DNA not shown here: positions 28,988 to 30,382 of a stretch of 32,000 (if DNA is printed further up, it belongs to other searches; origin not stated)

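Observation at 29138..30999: Operon of Ard1-type acetyltransferase, cysteine-less TusA-fold protein and CX5CX2C radical-SAM enzyme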

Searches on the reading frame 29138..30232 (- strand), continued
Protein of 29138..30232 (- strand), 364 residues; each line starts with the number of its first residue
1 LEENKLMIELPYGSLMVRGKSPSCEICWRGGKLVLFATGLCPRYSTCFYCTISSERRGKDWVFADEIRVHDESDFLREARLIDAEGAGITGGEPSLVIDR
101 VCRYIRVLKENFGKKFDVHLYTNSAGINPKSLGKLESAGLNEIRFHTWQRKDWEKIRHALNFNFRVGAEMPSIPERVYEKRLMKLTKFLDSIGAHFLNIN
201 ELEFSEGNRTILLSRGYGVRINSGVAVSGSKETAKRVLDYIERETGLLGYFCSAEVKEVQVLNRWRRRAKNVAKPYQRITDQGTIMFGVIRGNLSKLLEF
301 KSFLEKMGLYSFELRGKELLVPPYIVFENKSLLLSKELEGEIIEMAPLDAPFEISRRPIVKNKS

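Call 67: search_protein_families(library=pfam, proteins=[L014:4253-4966:+, L017:3812-4528:+, L056:3314-4231:+, L060:4295-4948:+, L049:6183-6554:+, L054:4292-4960:-, L054:6111-6539:-, L033:3770-4504:-, L033:3024-3623:+, L019:6068-6619:-], max_evalue=0.001)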
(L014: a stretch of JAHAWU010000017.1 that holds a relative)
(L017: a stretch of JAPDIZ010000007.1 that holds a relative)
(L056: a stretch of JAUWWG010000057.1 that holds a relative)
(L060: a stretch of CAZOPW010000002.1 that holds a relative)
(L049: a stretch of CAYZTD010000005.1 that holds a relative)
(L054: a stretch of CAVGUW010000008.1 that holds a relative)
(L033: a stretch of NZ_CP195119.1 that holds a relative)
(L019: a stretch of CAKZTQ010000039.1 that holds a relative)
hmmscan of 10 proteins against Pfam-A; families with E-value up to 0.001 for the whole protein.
L014:4253-4966:+ (237 aa): 2 families
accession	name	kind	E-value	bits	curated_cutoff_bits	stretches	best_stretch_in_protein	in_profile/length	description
PF01909.29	NTP_transf_2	-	1.6e-07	32.1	21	1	40-108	12-81/93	Nucleotidyltransferase domain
PF18765.7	Polbeta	-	0.00021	21.8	26.9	1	46-69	16-39/93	Polymerase beta, Nucleotidyltransferase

L017:3812-4528:+ (238 aa): 1 family
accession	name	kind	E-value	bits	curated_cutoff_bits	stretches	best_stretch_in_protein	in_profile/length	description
PF01909.29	NTP_transf_2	-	4.7e-05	24.1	21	1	35-77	6-46/93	Nucleotidyltransferase domain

L056:3314-4231:+ (305 aa): 6 families
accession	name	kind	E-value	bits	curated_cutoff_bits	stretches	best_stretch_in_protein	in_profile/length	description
PF01171.26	ATP_bind_3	-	8e-15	55.5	27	1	53-243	2-180/182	PP-loop family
PF22082.2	TtuA_LIM_N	-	3.2e-11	43.5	27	1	6-30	2-26/26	2-thiouridine synthetase TtuA, N-terminal LIM domain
PF16503.10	zn-ribbon_14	-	2.5e-05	24.1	34.9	1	282-299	2-19/32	Zinc-ribbon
PF03054.22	tRNA_Me_trans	-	0.00013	22.1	20.6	1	52-167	2-127/202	tRNA methyl transferase HUP domain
PF01507.26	PAPS_reduct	-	0.00015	22.3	22.5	1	55-227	4-157/175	Phosphoadenosine phosphosulfate reductase domain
PF02540.23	NAD_synthase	-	0.00073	19.2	21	1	34-158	6-121/242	NAD synthase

L060:4295-4948:+ (217 aa): 8 families
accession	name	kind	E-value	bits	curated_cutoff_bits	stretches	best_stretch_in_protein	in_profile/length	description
PF08423.17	Rad51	-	1.1e-20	74.4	22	1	8-216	12-241/244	Rad51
PF06745.19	ATPase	-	2.9e-09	37.1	26.6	1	10-216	7-224/231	KaiC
PF13481.12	AAA_25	-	5.2e-09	36.4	27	1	8-154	19-187/195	AAA domain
PF00154.27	RecA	-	2.2e-06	27.8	27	1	11-117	40-142/262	recA bacterial DNA recombination protein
PF13479.12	AAA_24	-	1.8e-05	25.1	27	1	27-124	7-83/195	AAA domain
PF03796.21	DnaB_C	-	9.4e-05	22.3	27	0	83-158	104-179/255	DnaB-like helicase C terminal domain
PF05707.18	Zot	-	0.00013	21.9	20.3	1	29-134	7-112/197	Zonular occludens toxin (Zot)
PF25199.1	nSTAND_NTPase5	-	0.00057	20.2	34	0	25-77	44-97/145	Novel STAND NTPase 5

L049:6183-6554:+ (123 aa): 1 family
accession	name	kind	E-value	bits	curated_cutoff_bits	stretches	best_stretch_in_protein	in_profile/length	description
PF01248.31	Ribosomal_L7Ae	-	2e-29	101.5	22.1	1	18-104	4-90/95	Ribosomal protein L7Ae/L30e/S12e/Gadd45 family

L054:4292-4960:- (222 aa): 1 family
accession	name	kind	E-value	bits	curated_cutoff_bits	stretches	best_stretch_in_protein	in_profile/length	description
PF00215.30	OMPdecase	-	1.8e-46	159.2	27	1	14-214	2-221/221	Orotidine 5'-phosphate decarboxylase / HUMPS family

L054:6111-6539:- (142 aa): 4 families
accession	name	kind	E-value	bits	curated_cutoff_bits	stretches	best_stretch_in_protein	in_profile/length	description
PF13184.12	KH_5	-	9e-10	39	27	1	36-94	5-69/69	NusA-like KH domain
PF07650.23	KH_2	-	7.2e-09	35.8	22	1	15-73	4-64/78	KH domain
PF00013.35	KH_1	-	0.00013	22.1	21.5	0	49-76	15-41/66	KH domain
PF13083.13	KH_KhpA-B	-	0.0004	20.7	32.1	1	78-124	6-52/73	KhpA/KhpB, KH domain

L033:3770-4504:- (244 aa): 1 family
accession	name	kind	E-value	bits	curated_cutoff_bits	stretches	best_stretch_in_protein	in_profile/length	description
PF04199.19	Cyclase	-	2.2e-25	90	23.1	1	14-188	1-141/142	Putative cyclase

L033:3024-3623:+ (199 aa): 0 families

L019:6068-6619:- (183 aa): 3 families
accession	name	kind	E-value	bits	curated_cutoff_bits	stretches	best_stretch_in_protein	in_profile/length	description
PF00132.30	Hexapep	-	3.4e-19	68.1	27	2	10-44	2-36/36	Bacterial transferase hexapeptide (six repeats)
PF25084.1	LbH_EIF2B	-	8.4e-07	29.4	54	1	49-137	22-103/105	EIF2B subunit epsilon LbH domain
PF14602.12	Hexapep_2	-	0.00034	20.7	27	1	99-129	6-34/34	Hexapeptide repeat of succinyl-transferase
